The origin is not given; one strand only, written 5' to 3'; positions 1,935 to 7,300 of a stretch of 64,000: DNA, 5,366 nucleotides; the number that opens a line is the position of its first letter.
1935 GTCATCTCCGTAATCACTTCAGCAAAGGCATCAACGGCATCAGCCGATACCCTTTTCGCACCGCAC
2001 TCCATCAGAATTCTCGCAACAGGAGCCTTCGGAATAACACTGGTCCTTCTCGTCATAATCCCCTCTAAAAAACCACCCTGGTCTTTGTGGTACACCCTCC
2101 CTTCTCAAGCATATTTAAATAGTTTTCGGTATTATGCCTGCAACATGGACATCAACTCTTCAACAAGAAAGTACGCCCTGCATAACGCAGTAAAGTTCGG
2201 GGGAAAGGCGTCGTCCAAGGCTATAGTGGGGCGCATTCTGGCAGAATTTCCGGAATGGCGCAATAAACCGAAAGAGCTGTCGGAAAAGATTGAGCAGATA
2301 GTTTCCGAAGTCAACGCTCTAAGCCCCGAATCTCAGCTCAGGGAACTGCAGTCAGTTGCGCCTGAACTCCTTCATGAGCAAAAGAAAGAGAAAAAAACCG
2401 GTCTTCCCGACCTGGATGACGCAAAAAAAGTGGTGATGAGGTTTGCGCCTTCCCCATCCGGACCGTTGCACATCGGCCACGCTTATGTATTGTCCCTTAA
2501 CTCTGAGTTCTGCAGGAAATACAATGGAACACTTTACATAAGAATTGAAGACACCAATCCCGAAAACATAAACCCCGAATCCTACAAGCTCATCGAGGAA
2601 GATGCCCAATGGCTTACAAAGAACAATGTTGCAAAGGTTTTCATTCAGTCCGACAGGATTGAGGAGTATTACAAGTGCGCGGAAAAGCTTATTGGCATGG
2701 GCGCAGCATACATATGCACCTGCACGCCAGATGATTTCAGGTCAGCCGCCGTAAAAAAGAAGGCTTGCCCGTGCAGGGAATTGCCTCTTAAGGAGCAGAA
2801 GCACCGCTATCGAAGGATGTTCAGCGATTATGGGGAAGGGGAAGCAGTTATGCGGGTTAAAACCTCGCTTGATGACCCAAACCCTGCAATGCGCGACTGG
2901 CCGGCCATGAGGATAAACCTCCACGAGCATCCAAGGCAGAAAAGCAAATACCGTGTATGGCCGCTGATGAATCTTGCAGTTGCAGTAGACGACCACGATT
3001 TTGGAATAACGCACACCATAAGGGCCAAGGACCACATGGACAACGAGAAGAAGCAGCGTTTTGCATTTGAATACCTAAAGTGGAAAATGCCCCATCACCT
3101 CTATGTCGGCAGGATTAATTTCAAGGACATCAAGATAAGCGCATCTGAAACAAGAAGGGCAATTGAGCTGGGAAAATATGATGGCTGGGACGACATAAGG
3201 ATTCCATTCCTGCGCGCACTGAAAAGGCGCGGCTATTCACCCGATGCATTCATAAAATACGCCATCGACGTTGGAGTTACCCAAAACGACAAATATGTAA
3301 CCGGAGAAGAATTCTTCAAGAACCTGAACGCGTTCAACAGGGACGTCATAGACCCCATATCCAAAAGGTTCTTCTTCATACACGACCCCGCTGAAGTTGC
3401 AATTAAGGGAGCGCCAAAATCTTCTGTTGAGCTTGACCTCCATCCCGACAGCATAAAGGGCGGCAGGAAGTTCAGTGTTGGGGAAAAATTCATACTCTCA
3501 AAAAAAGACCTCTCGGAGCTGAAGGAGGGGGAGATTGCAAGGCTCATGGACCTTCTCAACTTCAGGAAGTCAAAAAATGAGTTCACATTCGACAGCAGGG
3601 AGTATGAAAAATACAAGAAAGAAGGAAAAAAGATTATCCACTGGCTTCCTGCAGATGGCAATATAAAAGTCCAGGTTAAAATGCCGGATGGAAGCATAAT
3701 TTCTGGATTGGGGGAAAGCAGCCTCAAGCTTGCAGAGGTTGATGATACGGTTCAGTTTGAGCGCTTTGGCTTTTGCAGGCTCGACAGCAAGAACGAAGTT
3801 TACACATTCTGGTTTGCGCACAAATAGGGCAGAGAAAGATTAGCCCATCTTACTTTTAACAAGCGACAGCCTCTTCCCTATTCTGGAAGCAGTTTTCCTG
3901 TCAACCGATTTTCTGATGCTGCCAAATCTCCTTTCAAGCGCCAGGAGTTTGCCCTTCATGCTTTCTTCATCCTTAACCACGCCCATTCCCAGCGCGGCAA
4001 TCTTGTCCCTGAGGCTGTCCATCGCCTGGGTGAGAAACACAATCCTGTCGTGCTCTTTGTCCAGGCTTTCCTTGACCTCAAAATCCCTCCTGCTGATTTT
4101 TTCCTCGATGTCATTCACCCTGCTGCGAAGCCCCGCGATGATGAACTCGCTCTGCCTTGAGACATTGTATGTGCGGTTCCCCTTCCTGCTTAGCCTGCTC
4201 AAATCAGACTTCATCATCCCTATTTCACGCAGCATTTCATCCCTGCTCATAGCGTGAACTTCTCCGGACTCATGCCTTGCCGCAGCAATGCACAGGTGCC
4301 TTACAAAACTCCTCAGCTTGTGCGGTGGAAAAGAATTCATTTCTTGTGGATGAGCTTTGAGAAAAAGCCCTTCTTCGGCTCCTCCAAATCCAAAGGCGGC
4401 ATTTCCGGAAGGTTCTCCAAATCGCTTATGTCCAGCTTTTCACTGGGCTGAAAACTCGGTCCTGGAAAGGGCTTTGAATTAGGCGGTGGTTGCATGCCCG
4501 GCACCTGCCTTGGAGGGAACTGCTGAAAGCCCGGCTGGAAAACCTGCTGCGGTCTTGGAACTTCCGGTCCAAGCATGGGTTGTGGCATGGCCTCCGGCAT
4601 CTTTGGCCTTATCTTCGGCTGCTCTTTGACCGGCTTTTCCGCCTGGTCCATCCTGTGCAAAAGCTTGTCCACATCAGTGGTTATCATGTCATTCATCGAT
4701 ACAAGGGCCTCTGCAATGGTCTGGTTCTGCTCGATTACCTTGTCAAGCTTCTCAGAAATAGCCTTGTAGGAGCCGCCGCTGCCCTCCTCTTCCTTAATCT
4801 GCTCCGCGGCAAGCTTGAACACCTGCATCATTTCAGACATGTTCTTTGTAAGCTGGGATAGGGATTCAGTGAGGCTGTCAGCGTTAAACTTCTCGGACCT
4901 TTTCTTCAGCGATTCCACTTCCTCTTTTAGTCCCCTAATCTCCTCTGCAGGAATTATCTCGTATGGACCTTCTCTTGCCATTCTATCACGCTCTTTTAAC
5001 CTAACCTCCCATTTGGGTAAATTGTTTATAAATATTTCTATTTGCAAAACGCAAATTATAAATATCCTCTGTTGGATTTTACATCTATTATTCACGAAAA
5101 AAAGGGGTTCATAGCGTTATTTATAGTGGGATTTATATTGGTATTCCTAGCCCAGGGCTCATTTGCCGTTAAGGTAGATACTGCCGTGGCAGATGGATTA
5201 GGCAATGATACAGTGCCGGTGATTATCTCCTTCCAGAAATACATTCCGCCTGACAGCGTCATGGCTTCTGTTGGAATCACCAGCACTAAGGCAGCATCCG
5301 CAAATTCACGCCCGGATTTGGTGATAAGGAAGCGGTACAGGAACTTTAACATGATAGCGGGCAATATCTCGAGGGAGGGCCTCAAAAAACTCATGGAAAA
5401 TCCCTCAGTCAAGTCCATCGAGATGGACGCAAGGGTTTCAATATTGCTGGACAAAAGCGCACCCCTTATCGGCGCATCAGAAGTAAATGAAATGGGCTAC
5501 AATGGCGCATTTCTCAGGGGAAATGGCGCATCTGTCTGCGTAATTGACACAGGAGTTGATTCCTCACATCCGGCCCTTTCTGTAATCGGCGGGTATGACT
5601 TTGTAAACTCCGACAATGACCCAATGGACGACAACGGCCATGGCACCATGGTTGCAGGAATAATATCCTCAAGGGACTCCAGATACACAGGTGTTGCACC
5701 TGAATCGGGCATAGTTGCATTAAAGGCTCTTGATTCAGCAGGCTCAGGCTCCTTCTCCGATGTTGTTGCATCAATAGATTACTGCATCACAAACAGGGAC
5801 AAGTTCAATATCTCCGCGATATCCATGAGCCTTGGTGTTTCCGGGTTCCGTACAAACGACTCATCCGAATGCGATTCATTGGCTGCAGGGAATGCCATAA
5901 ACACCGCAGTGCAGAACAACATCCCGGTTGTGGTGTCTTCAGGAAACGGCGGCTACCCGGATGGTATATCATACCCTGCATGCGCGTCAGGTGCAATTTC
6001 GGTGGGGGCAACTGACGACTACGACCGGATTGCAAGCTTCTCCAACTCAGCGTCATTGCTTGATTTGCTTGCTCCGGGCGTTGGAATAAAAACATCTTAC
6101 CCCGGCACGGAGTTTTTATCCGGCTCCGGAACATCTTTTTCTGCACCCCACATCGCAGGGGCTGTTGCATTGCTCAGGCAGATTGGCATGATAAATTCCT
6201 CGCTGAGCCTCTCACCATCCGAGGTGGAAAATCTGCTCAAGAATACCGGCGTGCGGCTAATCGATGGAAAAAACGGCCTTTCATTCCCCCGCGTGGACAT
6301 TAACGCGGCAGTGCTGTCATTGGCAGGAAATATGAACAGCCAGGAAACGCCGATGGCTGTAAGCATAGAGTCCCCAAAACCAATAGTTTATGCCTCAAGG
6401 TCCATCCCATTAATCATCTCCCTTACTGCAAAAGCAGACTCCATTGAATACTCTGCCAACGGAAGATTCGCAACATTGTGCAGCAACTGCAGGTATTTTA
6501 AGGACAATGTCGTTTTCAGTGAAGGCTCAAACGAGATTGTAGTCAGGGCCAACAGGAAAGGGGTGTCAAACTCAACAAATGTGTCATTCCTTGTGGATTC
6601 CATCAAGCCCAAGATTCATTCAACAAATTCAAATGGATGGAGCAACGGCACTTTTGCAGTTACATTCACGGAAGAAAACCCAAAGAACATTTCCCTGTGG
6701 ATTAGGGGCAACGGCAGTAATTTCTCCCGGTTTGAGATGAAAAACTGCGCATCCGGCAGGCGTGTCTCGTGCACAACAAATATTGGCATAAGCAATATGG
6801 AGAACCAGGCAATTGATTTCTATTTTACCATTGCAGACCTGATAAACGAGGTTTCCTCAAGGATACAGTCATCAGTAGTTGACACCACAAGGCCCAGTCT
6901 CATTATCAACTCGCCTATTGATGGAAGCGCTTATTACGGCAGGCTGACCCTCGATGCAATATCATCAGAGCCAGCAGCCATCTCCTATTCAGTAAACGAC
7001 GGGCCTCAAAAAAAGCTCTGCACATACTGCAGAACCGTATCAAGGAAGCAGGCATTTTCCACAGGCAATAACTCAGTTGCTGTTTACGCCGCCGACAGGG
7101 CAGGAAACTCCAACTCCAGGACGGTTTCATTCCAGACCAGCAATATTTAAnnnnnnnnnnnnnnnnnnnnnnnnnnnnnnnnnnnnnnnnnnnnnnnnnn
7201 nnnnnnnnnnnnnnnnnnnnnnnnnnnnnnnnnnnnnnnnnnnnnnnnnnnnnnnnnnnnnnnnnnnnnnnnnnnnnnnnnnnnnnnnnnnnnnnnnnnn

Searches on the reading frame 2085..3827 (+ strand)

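Call 86: search_protein_families(library=pfam, proteins=[window:2085-3827:+], max_evalue=0.00001)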
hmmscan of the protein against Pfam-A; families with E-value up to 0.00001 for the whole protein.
window:2085-3827:+ (580 aa): 3 families
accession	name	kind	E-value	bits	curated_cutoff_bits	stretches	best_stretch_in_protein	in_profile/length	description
PF00749.27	tRNA-synt_1c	-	5.8e-63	213.1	23.4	1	115-423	1-313/314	tRNA synthetases class I (E and Q), catalytic domain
PF03950.23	tRNA-synt_1c_C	-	3.7e-11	43.5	23.9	1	427-498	2-76/91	tRNA synthetases class I (E and Q), anti-codon binding domain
PF20974.2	tRNA-synt_1c_C2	-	2e-09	38.4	23.9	1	517-567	1-69/69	tRNA synthetases class I (E and Q), anti-codon binding domain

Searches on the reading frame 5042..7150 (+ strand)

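Call 86: search_protein_families(library=pfam, proteins=[window:5042-7150:+], max_evalue=0.00001)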
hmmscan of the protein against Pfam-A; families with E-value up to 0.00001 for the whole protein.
window:5042-7150:+ (702 aa): 1 family
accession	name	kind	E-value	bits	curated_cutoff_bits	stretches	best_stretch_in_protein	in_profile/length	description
PF00082.27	Peptidase_S8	-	1.9e-44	152.6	21.8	1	160-403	1-273/288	Subtilase family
